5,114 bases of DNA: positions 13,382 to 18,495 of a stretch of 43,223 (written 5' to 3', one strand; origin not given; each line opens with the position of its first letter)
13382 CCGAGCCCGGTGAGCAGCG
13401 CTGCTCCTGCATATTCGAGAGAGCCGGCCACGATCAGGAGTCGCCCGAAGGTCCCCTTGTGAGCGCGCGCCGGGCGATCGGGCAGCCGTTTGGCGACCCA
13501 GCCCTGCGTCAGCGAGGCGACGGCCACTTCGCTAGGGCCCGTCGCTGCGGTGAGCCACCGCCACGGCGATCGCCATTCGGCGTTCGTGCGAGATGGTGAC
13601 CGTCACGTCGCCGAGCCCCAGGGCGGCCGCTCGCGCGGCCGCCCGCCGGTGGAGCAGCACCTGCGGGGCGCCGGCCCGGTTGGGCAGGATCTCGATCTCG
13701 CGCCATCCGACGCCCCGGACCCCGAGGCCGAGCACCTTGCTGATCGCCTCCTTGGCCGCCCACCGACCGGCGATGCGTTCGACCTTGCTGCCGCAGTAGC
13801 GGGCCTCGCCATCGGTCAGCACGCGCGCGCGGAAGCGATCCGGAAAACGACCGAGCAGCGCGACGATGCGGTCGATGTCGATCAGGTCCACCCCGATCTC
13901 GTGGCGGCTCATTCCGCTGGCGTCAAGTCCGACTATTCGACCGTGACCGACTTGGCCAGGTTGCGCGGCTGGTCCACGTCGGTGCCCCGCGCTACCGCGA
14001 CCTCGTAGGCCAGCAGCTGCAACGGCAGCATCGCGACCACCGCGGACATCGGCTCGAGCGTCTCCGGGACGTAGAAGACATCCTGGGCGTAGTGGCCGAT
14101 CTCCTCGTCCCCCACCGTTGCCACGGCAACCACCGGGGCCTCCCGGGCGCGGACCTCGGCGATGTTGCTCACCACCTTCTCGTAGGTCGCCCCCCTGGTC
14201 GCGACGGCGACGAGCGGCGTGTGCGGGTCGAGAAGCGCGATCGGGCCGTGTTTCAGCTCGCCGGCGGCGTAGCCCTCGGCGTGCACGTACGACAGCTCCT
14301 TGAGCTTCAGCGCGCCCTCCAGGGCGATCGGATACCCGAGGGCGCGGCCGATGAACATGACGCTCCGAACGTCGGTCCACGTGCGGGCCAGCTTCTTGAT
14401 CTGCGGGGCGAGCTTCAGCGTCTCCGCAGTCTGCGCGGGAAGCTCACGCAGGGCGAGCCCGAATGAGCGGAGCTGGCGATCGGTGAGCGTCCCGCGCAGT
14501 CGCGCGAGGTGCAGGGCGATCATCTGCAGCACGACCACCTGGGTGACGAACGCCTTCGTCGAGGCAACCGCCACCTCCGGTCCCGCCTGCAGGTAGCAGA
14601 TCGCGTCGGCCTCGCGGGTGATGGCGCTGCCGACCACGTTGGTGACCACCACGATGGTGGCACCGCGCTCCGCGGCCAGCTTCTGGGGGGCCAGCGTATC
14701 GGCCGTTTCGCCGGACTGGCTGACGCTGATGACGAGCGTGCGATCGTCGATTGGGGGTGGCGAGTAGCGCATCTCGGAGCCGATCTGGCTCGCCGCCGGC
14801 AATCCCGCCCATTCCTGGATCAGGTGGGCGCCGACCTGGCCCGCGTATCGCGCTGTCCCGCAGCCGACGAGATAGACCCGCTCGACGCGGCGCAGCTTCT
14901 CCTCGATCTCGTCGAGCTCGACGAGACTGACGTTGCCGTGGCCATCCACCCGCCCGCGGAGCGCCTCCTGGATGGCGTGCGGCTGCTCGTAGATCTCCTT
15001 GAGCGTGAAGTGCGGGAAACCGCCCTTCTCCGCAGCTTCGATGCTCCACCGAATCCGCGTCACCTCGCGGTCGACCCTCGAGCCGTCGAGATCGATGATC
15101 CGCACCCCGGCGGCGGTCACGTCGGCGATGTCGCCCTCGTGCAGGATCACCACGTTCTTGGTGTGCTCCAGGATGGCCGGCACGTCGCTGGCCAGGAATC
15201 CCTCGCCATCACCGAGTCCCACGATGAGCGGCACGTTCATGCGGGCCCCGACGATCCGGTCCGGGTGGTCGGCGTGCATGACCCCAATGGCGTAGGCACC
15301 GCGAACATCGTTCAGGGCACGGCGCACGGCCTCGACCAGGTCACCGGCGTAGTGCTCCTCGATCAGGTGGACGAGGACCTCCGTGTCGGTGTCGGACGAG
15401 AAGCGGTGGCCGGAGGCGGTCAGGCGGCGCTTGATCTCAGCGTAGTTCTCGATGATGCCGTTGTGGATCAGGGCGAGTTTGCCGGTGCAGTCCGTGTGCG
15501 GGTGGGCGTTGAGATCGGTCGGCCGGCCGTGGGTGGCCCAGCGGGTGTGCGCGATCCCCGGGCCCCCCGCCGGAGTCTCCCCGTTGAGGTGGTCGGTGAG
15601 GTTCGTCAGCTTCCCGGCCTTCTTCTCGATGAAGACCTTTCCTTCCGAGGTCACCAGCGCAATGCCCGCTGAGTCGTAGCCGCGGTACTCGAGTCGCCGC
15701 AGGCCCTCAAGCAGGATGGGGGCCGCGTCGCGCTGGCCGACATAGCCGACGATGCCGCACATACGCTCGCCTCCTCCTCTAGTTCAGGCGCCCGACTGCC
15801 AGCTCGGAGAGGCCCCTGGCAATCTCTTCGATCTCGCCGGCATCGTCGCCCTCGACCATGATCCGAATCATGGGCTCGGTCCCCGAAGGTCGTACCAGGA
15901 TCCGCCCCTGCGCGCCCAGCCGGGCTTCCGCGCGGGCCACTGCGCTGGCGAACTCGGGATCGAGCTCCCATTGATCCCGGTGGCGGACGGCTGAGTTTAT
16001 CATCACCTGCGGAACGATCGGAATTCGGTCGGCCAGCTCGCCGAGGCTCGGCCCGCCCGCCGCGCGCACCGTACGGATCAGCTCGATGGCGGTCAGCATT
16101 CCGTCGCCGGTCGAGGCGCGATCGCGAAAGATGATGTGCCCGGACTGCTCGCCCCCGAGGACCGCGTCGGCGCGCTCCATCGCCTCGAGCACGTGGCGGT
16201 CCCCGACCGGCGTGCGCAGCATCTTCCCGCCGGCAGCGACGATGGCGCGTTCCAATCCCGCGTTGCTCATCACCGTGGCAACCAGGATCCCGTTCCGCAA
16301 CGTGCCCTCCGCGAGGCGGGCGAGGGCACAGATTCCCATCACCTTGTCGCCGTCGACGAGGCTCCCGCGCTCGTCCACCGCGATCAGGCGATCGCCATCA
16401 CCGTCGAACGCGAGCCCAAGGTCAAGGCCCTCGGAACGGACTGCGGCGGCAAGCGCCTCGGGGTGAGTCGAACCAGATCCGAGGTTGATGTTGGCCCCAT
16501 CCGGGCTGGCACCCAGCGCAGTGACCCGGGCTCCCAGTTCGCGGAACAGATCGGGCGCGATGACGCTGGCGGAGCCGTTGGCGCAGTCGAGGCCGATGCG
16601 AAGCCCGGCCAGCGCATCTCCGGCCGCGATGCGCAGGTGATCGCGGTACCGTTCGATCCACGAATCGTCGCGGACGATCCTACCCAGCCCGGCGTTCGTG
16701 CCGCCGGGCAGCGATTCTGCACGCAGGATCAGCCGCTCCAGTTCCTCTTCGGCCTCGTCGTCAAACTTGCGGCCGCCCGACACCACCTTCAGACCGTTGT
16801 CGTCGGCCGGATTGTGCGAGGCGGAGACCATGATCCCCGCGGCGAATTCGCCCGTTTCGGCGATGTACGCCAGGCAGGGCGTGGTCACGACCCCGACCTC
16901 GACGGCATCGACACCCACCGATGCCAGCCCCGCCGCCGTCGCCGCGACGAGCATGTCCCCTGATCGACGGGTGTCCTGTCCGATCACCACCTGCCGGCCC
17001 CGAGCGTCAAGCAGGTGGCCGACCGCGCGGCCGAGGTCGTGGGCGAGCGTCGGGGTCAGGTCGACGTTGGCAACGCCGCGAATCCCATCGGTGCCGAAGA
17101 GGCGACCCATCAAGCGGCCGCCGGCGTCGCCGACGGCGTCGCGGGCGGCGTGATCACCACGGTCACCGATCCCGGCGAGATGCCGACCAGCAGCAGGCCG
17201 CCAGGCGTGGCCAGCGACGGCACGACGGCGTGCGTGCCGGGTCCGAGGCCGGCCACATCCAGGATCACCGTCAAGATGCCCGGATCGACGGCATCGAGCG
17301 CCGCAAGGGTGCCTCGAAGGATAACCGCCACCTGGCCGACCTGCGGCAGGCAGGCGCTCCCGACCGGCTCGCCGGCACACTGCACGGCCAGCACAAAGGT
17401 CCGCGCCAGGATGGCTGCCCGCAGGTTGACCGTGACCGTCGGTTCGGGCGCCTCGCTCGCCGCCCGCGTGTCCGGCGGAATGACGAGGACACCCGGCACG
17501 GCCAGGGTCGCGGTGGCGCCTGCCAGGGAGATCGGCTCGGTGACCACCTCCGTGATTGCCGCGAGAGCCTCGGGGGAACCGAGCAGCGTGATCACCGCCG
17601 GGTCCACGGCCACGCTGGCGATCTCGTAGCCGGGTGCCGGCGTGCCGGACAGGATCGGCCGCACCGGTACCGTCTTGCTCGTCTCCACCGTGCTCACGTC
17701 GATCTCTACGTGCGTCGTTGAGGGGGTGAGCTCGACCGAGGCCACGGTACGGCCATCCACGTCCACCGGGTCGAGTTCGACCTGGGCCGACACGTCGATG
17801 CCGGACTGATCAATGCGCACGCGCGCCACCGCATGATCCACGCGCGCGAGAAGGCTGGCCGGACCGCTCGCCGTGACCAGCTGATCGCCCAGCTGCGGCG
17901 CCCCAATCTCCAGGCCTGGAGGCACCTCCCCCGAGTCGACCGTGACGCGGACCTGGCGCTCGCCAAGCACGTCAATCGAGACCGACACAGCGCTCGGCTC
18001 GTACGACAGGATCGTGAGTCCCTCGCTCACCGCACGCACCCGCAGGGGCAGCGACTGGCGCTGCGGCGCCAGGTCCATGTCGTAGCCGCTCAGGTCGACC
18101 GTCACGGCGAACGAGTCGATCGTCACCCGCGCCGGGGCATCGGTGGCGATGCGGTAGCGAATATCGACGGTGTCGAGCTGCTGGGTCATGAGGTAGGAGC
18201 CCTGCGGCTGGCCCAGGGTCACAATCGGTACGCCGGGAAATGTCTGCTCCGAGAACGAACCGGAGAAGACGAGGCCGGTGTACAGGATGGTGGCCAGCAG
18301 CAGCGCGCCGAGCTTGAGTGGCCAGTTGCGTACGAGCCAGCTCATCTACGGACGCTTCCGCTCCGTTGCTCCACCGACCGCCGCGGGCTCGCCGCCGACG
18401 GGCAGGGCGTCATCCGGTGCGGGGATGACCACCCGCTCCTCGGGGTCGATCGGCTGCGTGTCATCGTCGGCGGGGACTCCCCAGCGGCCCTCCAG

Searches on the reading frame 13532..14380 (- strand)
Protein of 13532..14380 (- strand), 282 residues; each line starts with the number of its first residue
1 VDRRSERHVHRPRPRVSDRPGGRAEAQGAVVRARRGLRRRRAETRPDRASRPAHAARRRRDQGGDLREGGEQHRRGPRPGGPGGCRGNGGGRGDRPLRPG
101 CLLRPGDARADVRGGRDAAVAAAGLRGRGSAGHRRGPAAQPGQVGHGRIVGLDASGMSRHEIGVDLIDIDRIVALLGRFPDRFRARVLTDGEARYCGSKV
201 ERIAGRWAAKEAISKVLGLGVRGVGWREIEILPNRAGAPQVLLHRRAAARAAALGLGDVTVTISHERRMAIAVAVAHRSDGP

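Call 100: search_protein_families(library=pfam, proteins=[window:13532-14380:-], max_evalue=0.0001)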
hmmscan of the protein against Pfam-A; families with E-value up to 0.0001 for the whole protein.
window:13532-14380:- (282 aa): 1 family
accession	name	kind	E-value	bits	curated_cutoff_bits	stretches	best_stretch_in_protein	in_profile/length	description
PF01648.25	ACPS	-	1.6e-14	54.3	25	1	162-256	2-101/111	4'-phosphopantetheinyl transferase superfamily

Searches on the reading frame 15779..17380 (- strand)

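Call 100: search_protein_families(library=pfam, proteins=[window:15779-17380:-], max_evalue=0.0001)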
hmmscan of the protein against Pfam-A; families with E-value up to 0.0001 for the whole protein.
window:15779-17380:- (533 aa): 4 families
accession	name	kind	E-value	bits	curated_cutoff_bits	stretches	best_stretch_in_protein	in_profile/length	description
PF02878.22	PGM_PMM_I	-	1.6e-38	132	22.5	1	93-222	2-135/138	Phosphoglucomutase/phosphomannomutase, alpha/beta/alpha domain I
PF02880.22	PGM_PMM_III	-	2.2e-31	108.8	20.7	1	343-451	1-109/115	Phosphoglucomutase/phosphomannomutase, alpha/beta/alpha domain III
PF02879.22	PGM_PMM_II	-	1.6e-16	61.1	29.3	1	244-339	2-103/103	Phosphoglucomutase/phosphomannomutase, alpha/beta/alpha domain II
PF00408.26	PGM_PMM_IV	-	6.2e-16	58.6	23.1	1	460-522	1-63/68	Phosphoglucomutase/phosphomannomutase, C-terminal domain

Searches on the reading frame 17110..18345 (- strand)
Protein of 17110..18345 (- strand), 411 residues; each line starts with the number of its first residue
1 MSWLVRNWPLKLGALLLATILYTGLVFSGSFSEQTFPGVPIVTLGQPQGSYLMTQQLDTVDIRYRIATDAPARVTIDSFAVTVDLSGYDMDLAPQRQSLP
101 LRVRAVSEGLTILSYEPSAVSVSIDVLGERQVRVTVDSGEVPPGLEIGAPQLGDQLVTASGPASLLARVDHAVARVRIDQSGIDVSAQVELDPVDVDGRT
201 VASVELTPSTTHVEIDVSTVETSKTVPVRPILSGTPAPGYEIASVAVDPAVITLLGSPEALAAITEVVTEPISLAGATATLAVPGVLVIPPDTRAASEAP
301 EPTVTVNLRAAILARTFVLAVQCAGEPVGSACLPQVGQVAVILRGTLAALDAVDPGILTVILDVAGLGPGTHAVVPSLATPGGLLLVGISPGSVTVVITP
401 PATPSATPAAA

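Call 100: search_protein_families(library=pfam, proteins=[window:17110-18345:-], max_evalue=0.0001)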
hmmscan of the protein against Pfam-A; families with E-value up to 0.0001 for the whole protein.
window:17110-18345:- (411 aa): 1 family
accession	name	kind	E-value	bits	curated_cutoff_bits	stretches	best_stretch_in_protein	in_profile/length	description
PF07949.17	YbbR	-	1.8e-22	79.8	22.3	2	226-308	1-81/81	YbbR-like protein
